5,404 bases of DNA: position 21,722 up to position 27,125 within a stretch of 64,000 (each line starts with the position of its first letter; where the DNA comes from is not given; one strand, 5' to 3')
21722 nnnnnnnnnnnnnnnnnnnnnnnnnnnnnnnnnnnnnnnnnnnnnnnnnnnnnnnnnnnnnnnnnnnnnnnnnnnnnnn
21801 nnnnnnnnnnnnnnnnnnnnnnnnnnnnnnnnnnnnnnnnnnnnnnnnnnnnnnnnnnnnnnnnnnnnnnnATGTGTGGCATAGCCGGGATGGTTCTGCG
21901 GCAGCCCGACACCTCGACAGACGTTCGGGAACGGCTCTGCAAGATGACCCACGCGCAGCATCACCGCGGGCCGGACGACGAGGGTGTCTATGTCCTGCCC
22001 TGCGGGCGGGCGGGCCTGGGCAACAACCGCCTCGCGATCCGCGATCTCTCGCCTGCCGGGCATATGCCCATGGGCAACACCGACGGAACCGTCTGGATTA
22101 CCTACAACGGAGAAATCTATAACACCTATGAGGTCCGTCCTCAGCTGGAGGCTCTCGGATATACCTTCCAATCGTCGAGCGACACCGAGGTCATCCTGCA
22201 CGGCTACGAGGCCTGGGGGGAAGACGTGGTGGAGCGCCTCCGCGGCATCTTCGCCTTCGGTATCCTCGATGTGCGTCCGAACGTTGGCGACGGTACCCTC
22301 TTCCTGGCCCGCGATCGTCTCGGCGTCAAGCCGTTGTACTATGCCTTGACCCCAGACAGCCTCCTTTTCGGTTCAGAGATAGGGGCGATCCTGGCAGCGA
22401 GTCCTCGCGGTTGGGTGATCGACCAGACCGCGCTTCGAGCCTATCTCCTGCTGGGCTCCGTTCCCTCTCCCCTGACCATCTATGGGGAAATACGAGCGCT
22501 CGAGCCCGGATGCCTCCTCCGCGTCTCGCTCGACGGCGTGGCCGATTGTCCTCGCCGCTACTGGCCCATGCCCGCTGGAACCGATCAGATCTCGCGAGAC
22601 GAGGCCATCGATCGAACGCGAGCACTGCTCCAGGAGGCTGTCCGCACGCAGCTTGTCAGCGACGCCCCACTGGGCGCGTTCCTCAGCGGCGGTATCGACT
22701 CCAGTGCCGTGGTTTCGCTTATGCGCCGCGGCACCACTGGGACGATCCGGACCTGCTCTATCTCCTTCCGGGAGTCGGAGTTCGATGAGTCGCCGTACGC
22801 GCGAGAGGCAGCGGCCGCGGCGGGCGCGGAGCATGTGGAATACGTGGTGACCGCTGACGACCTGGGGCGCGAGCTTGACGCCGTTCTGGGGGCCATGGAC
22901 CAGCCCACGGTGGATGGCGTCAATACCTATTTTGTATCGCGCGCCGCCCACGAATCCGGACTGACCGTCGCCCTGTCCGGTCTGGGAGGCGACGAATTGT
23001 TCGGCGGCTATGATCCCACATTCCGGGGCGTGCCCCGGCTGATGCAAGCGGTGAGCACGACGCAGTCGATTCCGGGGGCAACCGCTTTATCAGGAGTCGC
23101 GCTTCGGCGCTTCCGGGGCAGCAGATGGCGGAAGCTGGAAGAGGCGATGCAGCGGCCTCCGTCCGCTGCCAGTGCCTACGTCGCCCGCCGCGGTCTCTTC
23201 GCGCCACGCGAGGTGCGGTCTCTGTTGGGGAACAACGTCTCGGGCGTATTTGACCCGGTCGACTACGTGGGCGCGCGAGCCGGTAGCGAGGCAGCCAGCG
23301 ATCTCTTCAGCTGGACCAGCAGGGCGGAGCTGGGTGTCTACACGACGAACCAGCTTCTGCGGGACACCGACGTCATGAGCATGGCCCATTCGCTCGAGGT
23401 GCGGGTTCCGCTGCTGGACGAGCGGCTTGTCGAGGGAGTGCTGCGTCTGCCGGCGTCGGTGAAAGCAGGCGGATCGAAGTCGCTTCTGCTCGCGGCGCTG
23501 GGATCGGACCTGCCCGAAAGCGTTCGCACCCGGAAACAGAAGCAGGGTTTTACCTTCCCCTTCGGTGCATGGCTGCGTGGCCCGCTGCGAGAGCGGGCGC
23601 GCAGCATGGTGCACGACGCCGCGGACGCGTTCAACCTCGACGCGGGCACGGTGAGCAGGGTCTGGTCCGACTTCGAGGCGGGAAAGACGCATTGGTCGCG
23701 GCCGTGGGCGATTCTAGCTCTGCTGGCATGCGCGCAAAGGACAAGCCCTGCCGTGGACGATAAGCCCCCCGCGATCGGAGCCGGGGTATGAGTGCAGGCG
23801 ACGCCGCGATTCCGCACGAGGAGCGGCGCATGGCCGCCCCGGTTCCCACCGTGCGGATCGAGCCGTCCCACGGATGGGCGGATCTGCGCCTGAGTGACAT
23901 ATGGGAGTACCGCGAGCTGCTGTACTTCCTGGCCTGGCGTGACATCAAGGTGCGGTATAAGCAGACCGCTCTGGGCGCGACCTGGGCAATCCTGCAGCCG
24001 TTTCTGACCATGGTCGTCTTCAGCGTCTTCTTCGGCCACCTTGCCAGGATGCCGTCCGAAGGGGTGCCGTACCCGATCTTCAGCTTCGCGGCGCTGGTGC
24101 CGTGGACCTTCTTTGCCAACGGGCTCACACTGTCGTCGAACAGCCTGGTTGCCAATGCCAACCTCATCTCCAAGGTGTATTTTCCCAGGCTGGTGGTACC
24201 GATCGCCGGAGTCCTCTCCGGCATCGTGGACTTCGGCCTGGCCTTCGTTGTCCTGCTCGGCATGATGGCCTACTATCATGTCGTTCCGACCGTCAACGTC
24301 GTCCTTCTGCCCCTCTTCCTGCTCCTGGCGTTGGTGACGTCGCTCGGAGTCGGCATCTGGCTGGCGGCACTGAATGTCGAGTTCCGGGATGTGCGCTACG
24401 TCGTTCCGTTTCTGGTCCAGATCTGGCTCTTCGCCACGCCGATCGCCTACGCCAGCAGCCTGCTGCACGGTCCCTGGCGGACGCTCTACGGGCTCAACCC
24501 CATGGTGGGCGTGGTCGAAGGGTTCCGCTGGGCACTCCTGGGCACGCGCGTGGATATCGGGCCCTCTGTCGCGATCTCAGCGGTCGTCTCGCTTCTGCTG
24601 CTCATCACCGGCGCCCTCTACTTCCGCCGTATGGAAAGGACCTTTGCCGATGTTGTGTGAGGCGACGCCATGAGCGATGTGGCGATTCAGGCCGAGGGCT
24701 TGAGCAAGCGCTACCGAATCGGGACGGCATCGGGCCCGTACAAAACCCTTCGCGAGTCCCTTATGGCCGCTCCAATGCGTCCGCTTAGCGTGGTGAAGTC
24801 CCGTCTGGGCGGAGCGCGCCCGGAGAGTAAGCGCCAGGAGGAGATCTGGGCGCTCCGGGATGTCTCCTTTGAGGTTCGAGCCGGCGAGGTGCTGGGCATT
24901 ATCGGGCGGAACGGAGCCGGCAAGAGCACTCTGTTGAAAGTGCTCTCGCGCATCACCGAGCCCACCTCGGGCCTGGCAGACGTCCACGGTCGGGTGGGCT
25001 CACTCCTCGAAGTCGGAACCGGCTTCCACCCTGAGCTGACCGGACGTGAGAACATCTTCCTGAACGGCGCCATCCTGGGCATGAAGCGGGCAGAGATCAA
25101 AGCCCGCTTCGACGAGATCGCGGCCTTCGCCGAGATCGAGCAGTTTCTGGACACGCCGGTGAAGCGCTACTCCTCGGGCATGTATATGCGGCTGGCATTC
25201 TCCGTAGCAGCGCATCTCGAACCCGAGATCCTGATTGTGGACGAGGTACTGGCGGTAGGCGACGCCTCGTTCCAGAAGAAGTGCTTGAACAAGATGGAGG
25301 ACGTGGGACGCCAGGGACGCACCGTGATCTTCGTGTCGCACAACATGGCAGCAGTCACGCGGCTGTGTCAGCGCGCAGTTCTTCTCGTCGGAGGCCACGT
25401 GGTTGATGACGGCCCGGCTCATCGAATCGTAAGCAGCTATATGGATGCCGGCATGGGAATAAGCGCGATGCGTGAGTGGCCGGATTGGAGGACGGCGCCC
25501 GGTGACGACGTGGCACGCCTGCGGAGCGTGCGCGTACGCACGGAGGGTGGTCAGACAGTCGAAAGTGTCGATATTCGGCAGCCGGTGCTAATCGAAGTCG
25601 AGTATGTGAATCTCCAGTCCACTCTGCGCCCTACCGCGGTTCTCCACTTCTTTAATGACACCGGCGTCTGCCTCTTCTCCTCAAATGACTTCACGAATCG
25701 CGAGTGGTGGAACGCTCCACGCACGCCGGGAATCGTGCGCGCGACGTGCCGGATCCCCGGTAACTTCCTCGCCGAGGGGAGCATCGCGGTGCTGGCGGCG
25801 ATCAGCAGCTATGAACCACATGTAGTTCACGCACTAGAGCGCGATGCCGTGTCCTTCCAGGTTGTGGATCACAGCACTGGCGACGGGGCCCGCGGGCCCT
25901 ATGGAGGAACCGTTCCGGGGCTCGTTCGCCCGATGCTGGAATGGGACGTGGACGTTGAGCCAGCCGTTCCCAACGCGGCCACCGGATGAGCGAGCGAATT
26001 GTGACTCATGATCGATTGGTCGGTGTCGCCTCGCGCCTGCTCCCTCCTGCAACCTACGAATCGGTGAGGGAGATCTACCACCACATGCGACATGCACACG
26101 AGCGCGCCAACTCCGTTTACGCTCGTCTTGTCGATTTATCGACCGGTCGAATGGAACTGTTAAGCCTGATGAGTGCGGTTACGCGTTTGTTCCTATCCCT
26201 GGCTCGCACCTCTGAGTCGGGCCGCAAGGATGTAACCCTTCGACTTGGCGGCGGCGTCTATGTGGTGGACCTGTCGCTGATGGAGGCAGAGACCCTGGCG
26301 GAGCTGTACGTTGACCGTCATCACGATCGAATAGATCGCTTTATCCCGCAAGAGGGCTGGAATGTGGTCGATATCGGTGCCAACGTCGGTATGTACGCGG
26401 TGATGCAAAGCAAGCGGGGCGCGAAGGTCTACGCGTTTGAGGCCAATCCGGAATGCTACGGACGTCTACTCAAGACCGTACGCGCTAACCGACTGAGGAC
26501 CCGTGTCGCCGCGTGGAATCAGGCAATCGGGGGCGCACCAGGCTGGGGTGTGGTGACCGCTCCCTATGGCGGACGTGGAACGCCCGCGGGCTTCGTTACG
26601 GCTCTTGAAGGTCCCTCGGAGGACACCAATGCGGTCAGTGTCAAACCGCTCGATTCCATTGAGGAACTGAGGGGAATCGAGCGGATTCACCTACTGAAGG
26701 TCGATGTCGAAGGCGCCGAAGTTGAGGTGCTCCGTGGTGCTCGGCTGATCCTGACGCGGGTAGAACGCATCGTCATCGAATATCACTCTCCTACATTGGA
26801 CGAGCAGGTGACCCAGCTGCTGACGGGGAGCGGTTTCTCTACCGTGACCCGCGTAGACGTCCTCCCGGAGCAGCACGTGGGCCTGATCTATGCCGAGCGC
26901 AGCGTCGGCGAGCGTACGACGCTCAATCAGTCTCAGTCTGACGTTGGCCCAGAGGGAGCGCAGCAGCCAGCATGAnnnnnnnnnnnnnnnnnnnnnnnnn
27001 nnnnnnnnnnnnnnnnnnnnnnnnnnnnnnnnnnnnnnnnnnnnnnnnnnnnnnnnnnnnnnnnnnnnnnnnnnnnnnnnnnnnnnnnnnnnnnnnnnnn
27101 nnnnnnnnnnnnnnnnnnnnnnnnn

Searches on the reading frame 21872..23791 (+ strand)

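Call 53: search_protein_families(library=pfam, proteins=[window:21872-23791:+], max_evalue=0.00001)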
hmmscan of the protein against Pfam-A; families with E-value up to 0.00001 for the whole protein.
window:21872-23791:+ (639 aa): 3 families
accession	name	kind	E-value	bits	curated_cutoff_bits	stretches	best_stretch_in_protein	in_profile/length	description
PF00733.27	Asn_synthase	-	3e-79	267.7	21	1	249-615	2-346/354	Asparagine synthase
PF13537.11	GATase_7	-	4.6e-40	136.9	25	1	52-175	2-123/123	Glutamine amidotransferase domain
PF13522.11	GATase_6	-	4e-37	127.6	27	1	34-169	1-130/130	Glutamine amidotransferase domain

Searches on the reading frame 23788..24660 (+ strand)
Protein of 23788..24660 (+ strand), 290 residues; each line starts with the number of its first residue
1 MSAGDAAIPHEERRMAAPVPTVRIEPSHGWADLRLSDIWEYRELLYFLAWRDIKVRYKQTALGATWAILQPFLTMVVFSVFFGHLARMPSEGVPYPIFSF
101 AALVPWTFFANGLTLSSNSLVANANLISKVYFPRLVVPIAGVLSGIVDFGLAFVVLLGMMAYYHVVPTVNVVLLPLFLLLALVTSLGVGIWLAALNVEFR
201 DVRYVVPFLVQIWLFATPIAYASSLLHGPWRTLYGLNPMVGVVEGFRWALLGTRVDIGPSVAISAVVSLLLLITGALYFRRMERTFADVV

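Call 53: search_protein_families(library=pfam, proteins=[window:23788-24660:+], max_evalue=0.00001)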
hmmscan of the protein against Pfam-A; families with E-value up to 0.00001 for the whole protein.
window:23788-24660:+ (290 aa): 1 family
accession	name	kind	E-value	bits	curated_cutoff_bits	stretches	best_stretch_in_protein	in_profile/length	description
PF01061.29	ABC2_membrane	-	1.6e-18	67.4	26.9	1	45-250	3-210/211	ABC-2 type transporter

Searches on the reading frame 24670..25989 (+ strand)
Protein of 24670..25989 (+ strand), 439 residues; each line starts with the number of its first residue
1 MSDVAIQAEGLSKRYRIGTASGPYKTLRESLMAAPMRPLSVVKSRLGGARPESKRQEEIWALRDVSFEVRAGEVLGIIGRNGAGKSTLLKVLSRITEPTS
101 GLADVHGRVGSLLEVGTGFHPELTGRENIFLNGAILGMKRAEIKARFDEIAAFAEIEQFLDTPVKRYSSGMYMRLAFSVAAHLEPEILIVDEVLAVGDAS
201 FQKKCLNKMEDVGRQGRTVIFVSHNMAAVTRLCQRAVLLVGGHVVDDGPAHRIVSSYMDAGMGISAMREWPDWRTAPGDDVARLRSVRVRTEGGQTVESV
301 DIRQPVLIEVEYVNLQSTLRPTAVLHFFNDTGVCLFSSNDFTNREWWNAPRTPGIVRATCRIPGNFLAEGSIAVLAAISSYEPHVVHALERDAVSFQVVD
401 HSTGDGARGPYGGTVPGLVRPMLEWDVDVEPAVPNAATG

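Call 53: search_protein_families(library=pfam, proteins=[window:24670-25989:+], max_evalue=0.00001)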
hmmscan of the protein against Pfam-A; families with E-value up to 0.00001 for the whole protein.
window:24670-25989:+ (439 aa): 2 families
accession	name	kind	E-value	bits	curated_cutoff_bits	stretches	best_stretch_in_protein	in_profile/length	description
PF00005.33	ABC_tran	-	4e-22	79.7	25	1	62-193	1-135/137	ABC transporter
PF14524.12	Wzt_C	-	1.4e-08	35.3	30.4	1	278-403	6-133/143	Wzt C-terminal domain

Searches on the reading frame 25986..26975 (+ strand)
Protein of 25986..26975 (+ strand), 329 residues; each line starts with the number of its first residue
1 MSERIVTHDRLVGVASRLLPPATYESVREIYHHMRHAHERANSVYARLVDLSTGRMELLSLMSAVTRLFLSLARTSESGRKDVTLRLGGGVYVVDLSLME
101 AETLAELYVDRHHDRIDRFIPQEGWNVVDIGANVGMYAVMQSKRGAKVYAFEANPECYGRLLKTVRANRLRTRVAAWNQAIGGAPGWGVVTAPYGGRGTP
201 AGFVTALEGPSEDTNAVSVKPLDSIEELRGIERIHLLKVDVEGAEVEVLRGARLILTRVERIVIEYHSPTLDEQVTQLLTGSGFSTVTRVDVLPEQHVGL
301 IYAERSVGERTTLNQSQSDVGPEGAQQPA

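Call 53: search_protein_families(library=pfam, proteins=[window:25986-26975:+], max_evalue=0.00001)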
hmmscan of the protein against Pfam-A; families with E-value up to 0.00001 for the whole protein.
window:25986-26975:+ (329 aa): 1 family
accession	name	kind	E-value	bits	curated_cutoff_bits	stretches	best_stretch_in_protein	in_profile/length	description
PF05050.19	Methyltransf_21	-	6.1e-21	75.7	22.7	1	129-279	1-166/173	Methyltransferase FkbM domain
